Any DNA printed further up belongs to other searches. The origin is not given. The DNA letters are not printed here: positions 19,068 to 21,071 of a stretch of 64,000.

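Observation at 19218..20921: Double pseudo-enzyme: amidase_3 and M23 domains both stripped of catalytic residues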

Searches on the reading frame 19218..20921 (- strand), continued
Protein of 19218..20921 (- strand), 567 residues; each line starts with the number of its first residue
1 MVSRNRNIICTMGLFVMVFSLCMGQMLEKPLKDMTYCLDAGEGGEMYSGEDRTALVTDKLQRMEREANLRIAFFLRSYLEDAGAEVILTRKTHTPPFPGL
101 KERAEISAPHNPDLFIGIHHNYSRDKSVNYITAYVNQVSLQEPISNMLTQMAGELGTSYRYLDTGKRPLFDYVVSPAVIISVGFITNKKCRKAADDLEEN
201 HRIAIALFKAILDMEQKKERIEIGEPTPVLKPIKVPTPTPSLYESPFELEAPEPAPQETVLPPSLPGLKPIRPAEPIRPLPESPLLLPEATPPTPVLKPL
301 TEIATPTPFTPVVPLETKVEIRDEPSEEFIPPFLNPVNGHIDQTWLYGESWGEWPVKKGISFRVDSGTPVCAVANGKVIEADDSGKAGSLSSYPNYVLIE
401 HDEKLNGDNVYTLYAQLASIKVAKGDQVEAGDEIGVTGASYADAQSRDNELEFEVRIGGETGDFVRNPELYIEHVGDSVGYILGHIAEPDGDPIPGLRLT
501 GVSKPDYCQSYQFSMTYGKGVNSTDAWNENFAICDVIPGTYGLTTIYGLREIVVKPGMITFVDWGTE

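Call 25: search_protein_representatives(protein=P0001)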
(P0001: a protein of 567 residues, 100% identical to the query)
Query: 567 residues. Proteins with E-value up to 0.001 (for the whole library): 5104; up to 1e-10: 438; up to 1e-30: 28. The best 150 are listed.
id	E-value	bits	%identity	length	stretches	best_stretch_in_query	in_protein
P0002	3.6e-171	586.9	51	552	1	9-566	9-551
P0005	2.9e-109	382.4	49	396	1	166-565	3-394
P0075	9.0e-93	328.0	38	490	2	304-565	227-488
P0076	4.9e-91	322.3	40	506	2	284-566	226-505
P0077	3.7e-82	293.0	37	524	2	297-565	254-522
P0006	2.1e-81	290.5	41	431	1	9-424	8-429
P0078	3.3e-77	276.6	34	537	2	276-566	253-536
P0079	8.5e-77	275.3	35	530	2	278-565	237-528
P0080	2.6e-75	270.4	34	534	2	276-565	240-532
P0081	7.5e-72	258.9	36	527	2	292-564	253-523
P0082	6.0e-66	239.4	34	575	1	9-563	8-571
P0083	5.7e-64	232.9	32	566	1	60-564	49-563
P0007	9.6e-63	228.9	36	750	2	228-566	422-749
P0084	1.2e-57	212.0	37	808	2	227-562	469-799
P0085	2.0e-57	211.3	34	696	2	269-545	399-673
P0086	9.8e-55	202.4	35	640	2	294-565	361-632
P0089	1.8e-51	191.6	33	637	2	225-565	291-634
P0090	1.4e-49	185.4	35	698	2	225-561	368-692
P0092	2.4e-46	174.7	32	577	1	14-564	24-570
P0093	1.8e-43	165.2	37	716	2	328-565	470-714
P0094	4.6e-41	157.3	31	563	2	267-564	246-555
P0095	2.7e-40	154.8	35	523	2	314-562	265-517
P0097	3.9e-38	147.6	36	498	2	319-563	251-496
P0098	9.3e-31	123.3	32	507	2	365-563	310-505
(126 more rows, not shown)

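Call 29: list_cluster_members(proteins=[P0089, P0092, P0093, P0094, P0095, P0097, P0098, P0075, P0078, P0084])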
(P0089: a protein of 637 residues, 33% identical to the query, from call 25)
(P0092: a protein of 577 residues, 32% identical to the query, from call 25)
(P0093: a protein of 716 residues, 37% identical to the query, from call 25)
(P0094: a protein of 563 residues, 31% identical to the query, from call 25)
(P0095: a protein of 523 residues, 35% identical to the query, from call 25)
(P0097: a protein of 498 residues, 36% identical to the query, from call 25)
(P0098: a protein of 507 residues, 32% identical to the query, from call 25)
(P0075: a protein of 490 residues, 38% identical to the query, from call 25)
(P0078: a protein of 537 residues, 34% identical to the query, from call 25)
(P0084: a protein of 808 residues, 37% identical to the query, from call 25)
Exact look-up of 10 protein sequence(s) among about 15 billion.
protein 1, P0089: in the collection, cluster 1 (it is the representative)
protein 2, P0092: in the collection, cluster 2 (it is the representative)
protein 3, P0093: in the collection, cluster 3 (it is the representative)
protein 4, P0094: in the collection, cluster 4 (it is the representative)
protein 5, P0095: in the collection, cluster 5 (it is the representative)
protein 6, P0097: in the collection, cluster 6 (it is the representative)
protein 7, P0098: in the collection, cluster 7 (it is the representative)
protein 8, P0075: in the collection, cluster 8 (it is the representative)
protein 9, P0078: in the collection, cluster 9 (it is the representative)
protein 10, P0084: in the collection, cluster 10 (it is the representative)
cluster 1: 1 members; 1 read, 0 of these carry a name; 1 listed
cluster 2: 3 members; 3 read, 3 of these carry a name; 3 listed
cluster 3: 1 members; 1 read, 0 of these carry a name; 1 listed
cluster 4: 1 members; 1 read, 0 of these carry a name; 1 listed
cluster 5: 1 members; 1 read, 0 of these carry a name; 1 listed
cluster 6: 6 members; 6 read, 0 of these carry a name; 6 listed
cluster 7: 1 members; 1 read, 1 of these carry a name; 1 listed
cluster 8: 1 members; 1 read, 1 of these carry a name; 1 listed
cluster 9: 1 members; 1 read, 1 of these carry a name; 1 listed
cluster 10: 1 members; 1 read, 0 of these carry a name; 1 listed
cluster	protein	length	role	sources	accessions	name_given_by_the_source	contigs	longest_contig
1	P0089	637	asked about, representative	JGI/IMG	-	-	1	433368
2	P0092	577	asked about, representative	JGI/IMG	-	N-acetylmuramoyl-L-alanine amidase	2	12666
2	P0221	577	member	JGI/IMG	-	N-acetylmuramoyl-L-alanine amidase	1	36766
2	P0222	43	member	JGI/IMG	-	hypothetical protein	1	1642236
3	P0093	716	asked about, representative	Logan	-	-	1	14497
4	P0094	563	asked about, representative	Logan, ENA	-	-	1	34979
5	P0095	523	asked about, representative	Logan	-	-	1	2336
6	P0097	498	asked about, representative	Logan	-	-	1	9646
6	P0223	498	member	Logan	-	-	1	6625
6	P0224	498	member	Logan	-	-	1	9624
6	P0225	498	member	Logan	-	-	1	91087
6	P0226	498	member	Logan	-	-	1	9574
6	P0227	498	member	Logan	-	-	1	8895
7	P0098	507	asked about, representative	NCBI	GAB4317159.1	MAG: hypothetical protein Kow0059_10080 [Candidatus Sumerlaeia bacterium]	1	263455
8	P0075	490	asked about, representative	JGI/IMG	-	N-acetylmuramoyl-L-alanine amidase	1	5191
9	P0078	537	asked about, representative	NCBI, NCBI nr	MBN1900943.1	N-acetylmuramoyl-L-alanine amidase [Candidatus Sumerlaeota bacterium]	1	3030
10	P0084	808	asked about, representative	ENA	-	-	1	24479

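Call 31: predict_structure(alignment_id=A2)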
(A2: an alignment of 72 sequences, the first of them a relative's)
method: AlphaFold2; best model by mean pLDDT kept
length: 567 residues; sequences in the alignment: 72
mean_pLDDT: 82.8   pTM: 0.51
mean pLDDT of the five models: 82.8, 82.7, 81.8, 81.7, 81.4
residues with pLDDT >= 90: 322; 70-90: 122; 50-70: 43; < 50: 80
segments of 3 or more residues with pLDDT < 50: 242-251, 256-270, 272-275, 278-304, 306-320
pLDDT, mean of each block of 10 residues (from residue 1): 80 84 71 97 87 84 91 95 96 91 96 96 75 93 93 86 91 95 63 68 93 91 77 51 43 49 43 47 44 45 45 42 70 96 92 84 96 99 95 97 97 98 99 95 85 98 96 91 94 93 86 90 94 96 92 95 87
secondary structure, 60 per line:
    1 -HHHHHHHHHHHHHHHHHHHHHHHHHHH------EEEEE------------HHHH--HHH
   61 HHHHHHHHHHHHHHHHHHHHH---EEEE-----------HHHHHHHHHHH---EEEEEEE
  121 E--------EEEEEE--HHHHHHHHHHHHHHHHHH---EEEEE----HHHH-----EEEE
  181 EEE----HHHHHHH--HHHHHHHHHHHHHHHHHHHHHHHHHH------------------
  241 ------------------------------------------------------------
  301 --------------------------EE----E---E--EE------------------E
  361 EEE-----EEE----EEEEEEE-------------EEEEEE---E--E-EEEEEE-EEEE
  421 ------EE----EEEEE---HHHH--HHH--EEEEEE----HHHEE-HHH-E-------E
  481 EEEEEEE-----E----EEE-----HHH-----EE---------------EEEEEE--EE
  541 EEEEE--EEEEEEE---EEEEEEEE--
elements in order: H2-28 E35-39 H52-55 H58-81 E85-88 H100-110 E114-121 E130-135 H138-155 E159-163 H168-171 E177-183 H188-194 H197-222 E360-363 E369-371 E376-382 E396-401 E410-415 E417-420 E433-437 H441-444 E452-457 E480-487 E498-500 E531-536 E539-545 E548-554 E558-565

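Call 36: fold_search(model_id=the predicted structure, library=pdb)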
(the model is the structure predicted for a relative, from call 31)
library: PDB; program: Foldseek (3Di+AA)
matches with E <= 10: 1102; with E <= 0.001: 116
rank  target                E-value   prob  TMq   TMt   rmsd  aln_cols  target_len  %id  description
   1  1jwq                  7.9e-12  1.00  0.26  0.76   4.1       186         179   22  Structure of the catalytic domain of CwlV, N-acetylmuramoyl-L-alanine amidase from Bacillus(Paenibacillus) polymyxa var. (released 2003-11-18)
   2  7rag_B                2.1e-11  1.00  0.28  0.75   4.1       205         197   23  Structure of the CwlD amidase from Clostridioides difficile in complex with the GerS lipoprotein (released 2021-09-08)
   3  7tj4_D                2.0e-10  1.00  0.25  0.71   4.9       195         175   22  Structure of the S. aureus amidase LytH and activator ActH extracellular domains (released 2022-07-06)
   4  5j72_A                2.9e-10  1.00  0.26  0.24   4.8       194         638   22  Cwp6 from Clostridium difficile (released 2017-02-08)
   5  4lq6                  3.2e-10  1.00  0.27  0.66   4.4       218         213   14  Crystal structure of Rv3717 reveals a novel amidase from M. tuberculosis (released 2013-12-04)
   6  7agm_A                3.2e-10  1.00  0.28  0.67   5.4       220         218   15  Crystal structure of the N-acetylmuramyl-L-alanine amidase, Ami1, from Mycobacterium smegmatis (released 2020-11-18)
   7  8c0j_A                3.2e-10  1.00  0.25  0.64   5.5       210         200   20  Structure of AmiB enzymatic domain bound to the EnvC LytM domain (released 2023-06-14)
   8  5emi                  3.4e-10  1.00  0.27  0.79   3.9       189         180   20  N-acetylmuramoyl-L-alanine amidase AmiC2 of Nostoc punctiforme (released 2016-02-10)
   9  7agm_B                3.9e-10  1.00  0.28  0.67   3.9       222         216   14  Crystal structure of the N-acetylmuramyl-L-alanine amidase, Ami1, from Mycobacterium smegmatis (released 2020-11-18)
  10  4m6h_A                4.1e-10  1.00  0.27  0.73   3.7       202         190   14  Structure of the reduced, metal-free form of Mycobacterium tuberculosis peptidoglycan amidase Rv3717 (released 2013-09-18)
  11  9cun                  5.5e-10  1.00  0.27  0.65   4.5       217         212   14  Crystal structure of Ami1 from M. tuberculosis in complex with a tetrazole compound (released 2024-11-20)
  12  7ago                  6.1e-10  1.00  0.27  0.66   4.7       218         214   17  crystal structure of the N-acetylmuramyl-L-alanine amidase, Ami1, from Mycobacterium abscessus bound to L-Alanine-D-isog (released 2020-11-18)
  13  7tj4_B                6.1e-10  1.00  0.26  0.77   4.6       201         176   20  Structure of the S. aureus amidase LytH and activator ActH extracellular domains (released 2022-07-06)
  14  7agl                  6.5e-10  1.00  0.27  0.65   5.6       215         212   18  crystal structure of the apo form of the N-acetylmuramyl-L-alanine amidase, Ami1, from Mycobacterium abscessus. (released 2020-11-18)
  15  8c0j_C                6.5e-10  1.00  0.25  0.68   5.8       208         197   20  Structure of AmiB enzymatic domain bound to the EnvC LytM domain (released 2023-06-14)
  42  9gy1                  5.7e-08  1.00  0.19  0.74   4.2       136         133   29  High resolution crystal structure of StM23 peptidoglycan hydrolase (released 2025-06-04)
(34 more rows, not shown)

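Call 37: find_related_loci(query=A4, collection=genome_contigs, flank=10000)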
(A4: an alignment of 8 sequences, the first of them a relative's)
Query A4 (567 aa) in genome_contigs; peptide patterns used: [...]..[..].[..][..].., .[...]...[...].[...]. (x = any residue, [..] = any of these).
47 stretches matched a pattern; 43 encode a relative of the query (tblastn E <= 1e-3); 43 distinct loci.
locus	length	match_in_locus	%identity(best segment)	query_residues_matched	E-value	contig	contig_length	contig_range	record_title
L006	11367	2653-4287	49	8-567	7e-174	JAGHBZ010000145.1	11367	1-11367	MAG: Candidatus Sumerlaeota bacterium isolate AUK269 PB_MBMC_223_c_000000000326, whole genome shotgun sequence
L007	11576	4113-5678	47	9-564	3e-151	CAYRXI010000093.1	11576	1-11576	MAG TPA_asm: uncultured Candidatus Sumerlaeota bacterium isolate binchicken_co40_80 genome assembly, contig: NODE_2756_l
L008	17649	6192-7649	35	21-567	3e-90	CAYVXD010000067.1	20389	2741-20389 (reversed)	MAG TPA_asm: uncultured Candidatus Sumerlaeota bacterium isolate binchicken_co34_487 genome assembly, contig: NODE_4138_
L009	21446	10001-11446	44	21-564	1e-71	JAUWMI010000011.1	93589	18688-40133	MAG: Candidatus Sumerlaeota bacterium isolate CSMAG_2394 CSMAG_2394_k141_1079524_length_93589_cov_9.9958, whole genome s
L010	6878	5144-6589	43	24-567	1e-68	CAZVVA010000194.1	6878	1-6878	MAG TPA_asm: uncultured Candidatus Sumerlaeota bacterium isolate SRP068000_co3_541 genome assembly, contig: NODE_18503_l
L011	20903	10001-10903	30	276-562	7e-27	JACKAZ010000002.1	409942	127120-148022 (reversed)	MAG: Ardenticatenales bacterium isolate HK-STAS-CHLO-8 HK-STAS-CHLO-8_2, whole genome shotgun sequence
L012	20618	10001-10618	35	356-561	3e-26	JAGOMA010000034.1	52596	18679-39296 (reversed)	MAG: Chloroflexota bacterium isolate Go_SlAct_bin_68 Go_SlAct_1850_length_52596_cov_18.892546, whole genome shotgun sequ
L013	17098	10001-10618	35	356-561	3e-25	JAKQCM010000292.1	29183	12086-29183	MAG: Chloroflexota bacterium isolate USCA_metabat.78 k141_1304405, whole genome shotgun sequence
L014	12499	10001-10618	34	356-561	6e-25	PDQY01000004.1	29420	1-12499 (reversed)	MAG: Chloroflexi bacterium isolate DOLZORAL124_50_6 DolZOral124_scaffold_2233, whole genome shotgun sequence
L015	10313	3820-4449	37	356-567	2e-24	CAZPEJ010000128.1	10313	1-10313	MAG TPA_asm: uncultured Ardenticatenaceae bacterium isolate SRP173033_co1_124 genome assembly, contig: NODE_15093_length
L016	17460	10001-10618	33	356-561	3e-24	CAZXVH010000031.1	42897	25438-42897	MAG TPA_asm: uncultured Ardenticatenaceae bacterium isolate binchicken_co235_31 genome assembly, contig: NODE_2118_lengt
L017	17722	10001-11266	28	186-567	2e-23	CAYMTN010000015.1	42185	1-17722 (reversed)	MAG TPA_asm: uncultured Anaerolineaceae bacterium isolate binchicken_co129_852 genome assembly, contig: NODE_2238_length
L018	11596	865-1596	33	332-562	3e-23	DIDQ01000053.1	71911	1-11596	MAG TPA_asm: Anaerolineales bacterium UBA5796 UBA5796_contig_927, whole genome shotgun sequence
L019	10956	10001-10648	36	359-562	8e-24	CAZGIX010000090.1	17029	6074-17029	MAG TPA_asm: uncultured Anaerolineaceae bacterium isolate binchicken_co259_18 genome assembly, contig: NODE_1947_length_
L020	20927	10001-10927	31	274-566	1e-22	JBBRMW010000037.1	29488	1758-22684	MAG: Aggregatilineales bacterium isolate La1_metabat2.073 LA1C_B2.073_k141_3067773L_29488_cov_12.0112, whole genome shot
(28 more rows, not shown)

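Call 39: find_encoding_contigs(protein=P0225, flank=8000, max_places=3)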
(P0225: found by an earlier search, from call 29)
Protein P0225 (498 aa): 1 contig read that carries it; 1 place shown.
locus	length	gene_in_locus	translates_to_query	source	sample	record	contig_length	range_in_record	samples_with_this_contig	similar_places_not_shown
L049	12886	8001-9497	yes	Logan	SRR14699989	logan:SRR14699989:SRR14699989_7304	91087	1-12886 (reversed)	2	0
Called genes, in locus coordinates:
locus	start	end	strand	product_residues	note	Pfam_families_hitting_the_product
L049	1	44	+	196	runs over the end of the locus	PF01066:CDP-OH_P_transf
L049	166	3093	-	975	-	PF01326:PPDK_N, PF00391:PEP-utilizers, PF02896:PEP-utilizers_C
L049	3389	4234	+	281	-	PF01551:Peptidase_M23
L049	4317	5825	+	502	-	PF12826:HHH_2 (faint), PF20582:UPF0758_N, PF14520:HHH_5 (weak), PF04002:RadC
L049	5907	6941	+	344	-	PF00528:BPD_transp_1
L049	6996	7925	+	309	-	PF00528:BPD_transp_1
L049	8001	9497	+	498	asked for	PF01520:Amidase_3, PF01551:Peptidase_M23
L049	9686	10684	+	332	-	PF00670:AdoHcyase_NAD (faint), PF02826:2-Hacid_dh_C (weak), PF03446:NAD_binding_2 (weak), PF07991:KARI_N, PF01450:KARI_C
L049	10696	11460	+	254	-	PF23023:Anti-Pycsar_Apyc1, PF00753:Lactamase_B (weak), PF12706:Lactamase_B_2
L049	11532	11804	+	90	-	PF06249:EutQ (weak), PF05899:Cupin_3, PF07883:Cupin_2 (weak)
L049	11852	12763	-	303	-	PF00535:Glycos_transf_2, PF10111:Glyco_tranf_2_2 (faint), PF13641:Glyco_tranf_2_3, PF13632:Glyco_trans_2_3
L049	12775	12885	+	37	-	?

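Call 40: find_encoding_contigs(protein=P0089, flank=8000, max_places=2)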
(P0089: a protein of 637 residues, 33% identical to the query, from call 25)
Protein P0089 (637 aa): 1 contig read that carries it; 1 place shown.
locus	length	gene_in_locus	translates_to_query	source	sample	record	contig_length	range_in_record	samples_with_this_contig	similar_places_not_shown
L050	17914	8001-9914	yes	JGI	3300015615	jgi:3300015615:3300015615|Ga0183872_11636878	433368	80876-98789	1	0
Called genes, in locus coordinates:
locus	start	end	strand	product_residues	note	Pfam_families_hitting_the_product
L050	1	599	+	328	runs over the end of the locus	-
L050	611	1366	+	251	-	PF13489:Methyltransf_23, PF13847:Methyltransf_31, PF08241:Methyltransf_11, PF08242:Methyltransf_12, PF13649:Methyltransf_25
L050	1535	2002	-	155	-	PF10706:Aminoglyc_resit (weak)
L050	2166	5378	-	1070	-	PF18914:DUF5666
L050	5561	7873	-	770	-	PF23139:OB_YrrC, PF14490:HHH_RecD2, PF13086:AAA_11, PF13245:AAA_19, PF13604:AAA_30, PF20720:nSTAND3 (weak), PF18335:SH3_13, PF13538:UvrD_C_2, +4 more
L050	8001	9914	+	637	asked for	PF01520:Amidase_3, PF01551:Peptidase_M23 (weak)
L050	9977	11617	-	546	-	PF16822:ALGX (weak)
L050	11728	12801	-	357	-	PF04371:PAD_porph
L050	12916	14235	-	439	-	PF09670:Cas_Cas02710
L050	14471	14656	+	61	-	PF00471:Ribosomal_L33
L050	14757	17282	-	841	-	PF17900:Peptidase_M1_N, PF01433:Peptidase_M1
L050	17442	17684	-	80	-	PF00830:Ribosomal_L28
